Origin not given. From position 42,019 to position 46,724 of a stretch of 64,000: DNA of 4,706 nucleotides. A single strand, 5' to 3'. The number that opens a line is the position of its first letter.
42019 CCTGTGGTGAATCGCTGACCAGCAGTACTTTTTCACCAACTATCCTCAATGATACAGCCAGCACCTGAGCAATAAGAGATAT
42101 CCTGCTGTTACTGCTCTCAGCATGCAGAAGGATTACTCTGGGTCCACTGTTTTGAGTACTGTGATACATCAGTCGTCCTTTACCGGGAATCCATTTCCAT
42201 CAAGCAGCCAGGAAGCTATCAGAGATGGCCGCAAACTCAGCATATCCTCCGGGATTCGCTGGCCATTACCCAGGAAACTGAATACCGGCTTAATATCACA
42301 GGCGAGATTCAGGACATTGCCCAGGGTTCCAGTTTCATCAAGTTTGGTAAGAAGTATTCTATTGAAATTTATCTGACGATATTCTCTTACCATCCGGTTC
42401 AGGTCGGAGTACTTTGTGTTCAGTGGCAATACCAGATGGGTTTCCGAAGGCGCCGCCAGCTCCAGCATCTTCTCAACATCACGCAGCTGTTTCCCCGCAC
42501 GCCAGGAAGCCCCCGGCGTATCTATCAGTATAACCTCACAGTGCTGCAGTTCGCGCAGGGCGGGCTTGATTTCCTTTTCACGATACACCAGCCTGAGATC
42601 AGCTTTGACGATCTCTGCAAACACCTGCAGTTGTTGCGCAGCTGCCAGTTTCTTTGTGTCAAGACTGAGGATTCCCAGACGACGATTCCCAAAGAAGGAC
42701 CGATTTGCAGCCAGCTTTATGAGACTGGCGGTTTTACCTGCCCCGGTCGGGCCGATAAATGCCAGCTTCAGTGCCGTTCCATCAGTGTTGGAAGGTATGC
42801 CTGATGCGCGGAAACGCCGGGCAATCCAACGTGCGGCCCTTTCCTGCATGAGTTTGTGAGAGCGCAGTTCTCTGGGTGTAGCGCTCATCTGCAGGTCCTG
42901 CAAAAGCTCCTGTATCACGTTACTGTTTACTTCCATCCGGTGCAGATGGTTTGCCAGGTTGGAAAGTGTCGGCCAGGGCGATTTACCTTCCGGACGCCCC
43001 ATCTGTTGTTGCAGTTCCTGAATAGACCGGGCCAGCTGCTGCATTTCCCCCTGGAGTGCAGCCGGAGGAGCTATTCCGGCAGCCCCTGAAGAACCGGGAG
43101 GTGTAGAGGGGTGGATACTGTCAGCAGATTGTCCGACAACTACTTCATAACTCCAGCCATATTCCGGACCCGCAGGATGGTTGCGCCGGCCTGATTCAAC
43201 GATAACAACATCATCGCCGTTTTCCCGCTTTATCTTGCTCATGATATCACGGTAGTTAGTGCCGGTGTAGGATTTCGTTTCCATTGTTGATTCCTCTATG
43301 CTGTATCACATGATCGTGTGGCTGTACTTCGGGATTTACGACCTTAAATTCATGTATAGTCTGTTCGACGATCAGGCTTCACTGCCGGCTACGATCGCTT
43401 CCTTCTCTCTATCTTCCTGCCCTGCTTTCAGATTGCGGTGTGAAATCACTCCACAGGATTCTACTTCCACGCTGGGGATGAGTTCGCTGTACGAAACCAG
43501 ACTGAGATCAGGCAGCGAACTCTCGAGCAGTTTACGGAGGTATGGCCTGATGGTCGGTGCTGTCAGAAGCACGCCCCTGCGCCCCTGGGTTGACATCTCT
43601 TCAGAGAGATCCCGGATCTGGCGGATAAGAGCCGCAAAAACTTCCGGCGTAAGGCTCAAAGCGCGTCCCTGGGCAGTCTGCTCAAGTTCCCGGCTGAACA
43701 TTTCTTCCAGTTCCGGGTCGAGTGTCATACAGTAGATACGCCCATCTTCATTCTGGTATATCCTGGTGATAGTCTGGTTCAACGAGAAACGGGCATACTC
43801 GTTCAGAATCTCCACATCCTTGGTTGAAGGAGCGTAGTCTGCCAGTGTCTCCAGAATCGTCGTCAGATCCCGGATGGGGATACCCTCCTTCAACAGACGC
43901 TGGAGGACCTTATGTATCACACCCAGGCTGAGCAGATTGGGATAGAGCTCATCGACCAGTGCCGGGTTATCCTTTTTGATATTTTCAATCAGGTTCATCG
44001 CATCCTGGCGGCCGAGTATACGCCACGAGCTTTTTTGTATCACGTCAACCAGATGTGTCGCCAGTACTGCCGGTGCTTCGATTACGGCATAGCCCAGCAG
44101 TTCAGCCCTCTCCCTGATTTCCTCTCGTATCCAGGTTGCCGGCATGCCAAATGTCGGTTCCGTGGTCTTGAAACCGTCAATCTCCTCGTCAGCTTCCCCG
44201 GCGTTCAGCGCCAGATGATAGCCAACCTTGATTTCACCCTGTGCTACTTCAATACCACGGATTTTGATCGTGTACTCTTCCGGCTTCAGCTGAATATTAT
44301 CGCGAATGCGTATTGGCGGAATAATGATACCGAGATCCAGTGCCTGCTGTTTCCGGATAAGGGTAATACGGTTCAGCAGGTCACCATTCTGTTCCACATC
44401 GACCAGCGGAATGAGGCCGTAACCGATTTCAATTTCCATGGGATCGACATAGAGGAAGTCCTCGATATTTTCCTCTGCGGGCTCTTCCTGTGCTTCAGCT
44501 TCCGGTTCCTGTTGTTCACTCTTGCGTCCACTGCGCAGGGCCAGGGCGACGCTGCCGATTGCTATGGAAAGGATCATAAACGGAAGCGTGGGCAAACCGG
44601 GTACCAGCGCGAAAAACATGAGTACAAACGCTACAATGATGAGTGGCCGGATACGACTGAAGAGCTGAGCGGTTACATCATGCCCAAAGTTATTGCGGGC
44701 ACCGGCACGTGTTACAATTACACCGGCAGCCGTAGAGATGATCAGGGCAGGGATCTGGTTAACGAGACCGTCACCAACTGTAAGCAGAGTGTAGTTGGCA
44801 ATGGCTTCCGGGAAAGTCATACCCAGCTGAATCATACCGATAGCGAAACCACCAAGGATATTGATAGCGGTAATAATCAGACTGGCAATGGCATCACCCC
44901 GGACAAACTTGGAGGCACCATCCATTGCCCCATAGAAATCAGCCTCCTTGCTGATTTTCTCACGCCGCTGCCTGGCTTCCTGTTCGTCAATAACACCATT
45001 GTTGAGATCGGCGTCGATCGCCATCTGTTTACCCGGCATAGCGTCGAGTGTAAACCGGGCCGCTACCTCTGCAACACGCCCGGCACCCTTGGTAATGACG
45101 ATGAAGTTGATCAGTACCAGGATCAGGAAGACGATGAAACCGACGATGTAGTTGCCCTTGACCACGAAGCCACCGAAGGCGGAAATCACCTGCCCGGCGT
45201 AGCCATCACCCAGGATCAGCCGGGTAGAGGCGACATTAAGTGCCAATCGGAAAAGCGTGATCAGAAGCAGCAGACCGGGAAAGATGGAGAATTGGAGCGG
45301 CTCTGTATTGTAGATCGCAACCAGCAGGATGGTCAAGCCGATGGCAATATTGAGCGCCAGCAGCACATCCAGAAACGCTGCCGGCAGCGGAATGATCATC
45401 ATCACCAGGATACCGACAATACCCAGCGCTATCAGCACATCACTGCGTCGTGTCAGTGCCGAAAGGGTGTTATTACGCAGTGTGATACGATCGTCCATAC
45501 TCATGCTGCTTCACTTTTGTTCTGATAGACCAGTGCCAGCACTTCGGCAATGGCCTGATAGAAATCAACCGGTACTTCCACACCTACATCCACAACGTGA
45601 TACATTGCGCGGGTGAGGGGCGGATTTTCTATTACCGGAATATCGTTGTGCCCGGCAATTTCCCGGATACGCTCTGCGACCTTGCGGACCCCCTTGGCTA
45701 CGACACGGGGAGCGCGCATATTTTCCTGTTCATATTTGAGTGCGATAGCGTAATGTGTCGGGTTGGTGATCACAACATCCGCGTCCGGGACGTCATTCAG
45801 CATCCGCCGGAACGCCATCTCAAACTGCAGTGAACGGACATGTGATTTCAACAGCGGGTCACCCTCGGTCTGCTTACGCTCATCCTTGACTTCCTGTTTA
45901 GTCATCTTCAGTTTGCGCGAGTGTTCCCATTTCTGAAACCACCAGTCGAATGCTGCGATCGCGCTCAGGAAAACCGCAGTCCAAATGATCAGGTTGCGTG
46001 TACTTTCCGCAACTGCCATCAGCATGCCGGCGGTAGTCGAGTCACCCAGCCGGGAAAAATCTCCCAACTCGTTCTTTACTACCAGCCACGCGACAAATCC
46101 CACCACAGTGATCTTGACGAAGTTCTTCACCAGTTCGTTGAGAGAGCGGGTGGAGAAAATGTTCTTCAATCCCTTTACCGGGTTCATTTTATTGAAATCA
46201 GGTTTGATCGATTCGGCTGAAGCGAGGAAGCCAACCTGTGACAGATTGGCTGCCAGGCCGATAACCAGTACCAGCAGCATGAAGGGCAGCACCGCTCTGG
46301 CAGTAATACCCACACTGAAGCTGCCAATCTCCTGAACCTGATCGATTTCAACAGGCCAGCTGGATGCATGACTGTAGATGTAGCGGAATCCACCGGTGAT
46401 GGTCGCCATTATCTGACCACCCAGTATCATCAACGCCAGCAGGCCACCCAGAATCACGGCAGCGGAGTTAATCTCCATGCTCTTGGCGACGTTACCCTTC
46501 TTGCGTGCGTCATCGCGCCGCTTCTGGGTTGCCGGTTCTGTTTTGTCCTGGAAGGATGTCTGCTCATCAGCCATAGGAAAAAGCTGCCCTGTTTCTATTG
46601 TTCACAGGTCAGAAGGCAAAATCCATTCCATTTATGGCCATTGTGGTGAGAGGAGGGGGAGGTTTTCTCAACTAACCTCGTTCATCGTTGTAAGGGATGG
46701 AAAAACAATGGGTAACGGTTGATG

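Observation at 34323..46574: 12-kb, 14-gene co-directional flagellar export operon that carries HDOD and HisKA-only GAF/PAS sensors instead of chemotaxis genes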

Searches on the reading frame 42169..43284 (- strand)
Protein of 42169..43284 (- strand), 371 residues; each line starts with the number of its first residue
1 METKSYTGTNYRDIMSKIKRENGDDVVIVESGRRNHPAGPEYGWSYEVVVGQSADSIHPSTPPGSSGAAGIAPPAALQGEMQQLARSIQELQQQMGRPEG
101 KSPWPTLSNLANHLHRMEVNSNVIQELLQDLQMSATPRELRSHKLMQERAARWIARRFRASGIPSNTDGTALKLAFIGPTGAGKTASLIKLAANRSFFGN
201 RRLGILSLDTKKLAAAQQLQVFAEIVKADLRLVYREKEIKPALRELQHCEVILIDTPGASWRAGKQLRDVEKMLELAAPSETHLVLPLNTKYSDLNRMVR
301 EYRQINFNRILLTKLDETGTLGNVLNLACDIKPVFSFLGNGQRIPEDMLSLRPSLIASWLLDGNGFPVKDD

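Call 4: search_protein_families(library=pfam, proteins=[window:42169-43284:-], max_evalue=1)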
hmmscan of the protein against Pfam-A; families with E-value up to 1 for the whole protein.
window:42169-43284:- (371 aa): 8 families
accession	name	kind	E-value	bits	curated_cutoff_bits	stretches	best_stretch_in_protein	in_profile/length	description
PF00448.28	SRP54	-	4.7e-26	92.1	22.7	1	174-361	4-195/196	SRP54-type protein, GTPase domain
PF00270.35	DEAD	-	0.00015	22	26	1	176-264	19-109/167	DEAD/DEAH box helicase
PF13479.12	AAA_24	-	0.0008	19.7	27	1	171-262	2-78/195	AAA domain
PF13401.12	AAA_22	-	0.1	13.4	27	0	174-279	8-63/130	AAA domain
PF04851.21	ResIII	-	0.1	12.9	22.5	1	146-229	7-80/164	Type III restriction enzyme, res subunit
PF01926.29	MMR_HSR1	-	0.13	12.8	21.9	0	175-303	3-100/113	50S ribosome-binding GTPase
PF15669.10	CCDC24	-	0.15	12.5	27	1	76-149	18-89/190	Coiled-coil domain-containing protein 24 family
PF13521.12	AAA_28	-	0.29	11.8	27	1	174-198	2-28/164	AAA domain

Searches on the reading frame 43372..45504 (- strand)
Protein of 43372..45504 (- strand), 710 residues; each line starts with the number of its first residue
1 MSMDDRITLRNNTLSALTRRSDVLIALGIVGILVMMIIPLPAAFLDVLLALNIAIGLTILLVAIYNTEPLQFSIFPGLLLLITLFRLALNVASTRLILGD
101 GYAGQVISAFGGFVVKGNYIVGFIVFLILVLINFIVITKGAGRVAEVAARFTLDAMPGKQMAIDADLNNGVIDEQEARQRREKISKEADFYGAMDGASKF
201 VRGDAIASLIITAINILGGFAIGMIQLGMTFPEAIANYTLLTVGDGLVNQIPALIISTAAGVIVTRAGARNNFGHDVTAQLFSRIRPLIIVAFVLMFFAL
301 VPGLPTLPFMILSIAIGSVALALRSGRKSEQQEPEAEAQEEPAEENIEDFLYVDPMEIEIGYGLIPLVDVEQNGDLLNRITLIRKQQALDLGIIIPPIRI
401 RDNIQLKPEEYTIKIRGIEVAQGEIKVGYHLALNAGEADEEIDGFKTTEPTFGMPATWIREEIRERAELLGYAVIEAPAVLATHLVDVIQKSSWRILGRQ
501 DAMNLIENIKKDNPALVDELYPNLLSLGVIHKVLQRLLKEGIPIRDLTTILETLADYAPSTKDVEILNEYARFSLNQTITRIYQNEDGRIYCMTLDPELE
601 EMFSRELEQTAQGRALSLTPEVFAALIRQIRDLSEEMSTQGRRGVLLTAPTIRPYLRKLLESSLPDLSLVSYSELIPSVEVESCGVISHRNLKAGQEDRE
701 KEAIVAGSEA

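Call 5: search_protein_families(library=pfam, proteins=[window:43372-45504:-], max_evalue=1)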
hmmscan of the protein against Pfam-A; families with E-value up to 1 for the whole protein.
window:43372-45504:- (710 aa): 1 family
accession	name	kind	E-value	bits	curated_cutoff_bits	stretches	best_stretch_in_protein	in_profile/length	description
PF00771.25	FHIPEP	-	3.4e-269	895.3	29.1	1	32-679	1-656/657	FHIPEP family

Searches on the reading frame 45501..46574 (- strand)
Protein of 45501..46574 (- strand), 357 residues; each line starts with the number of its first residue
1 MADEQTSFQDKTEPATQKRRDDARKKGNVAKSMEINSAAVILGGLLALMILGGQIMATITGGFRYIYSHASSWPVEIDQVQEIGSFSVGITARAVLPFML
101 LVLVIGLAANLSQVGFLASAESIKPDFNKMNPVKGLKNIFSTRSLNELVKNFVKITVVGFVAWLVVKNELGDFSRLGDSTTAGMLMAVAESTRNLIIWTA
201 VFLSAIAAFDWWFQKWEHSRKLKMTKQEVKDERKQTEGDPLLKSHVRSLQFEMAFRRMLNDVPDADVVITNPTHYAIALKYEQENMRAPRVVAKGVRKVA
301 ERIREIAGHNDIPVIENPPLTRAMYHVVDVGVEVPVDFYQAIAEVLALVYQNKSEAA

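Call 5: search_protein_families(library=pfam, proteins=[window:45501-46574:-], max_evalue=1)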
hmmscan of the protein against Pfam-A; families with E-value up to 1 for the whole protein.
window:45501-46574:- (357 aa): 1 family
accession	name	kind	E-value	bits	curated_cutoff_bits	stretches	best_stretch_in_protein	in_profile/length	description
PF01312.24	Bac_export_2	-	2.2e-127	425.4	24.4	1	9-349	1-335/335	FlhB HrpN YscU SpaS Family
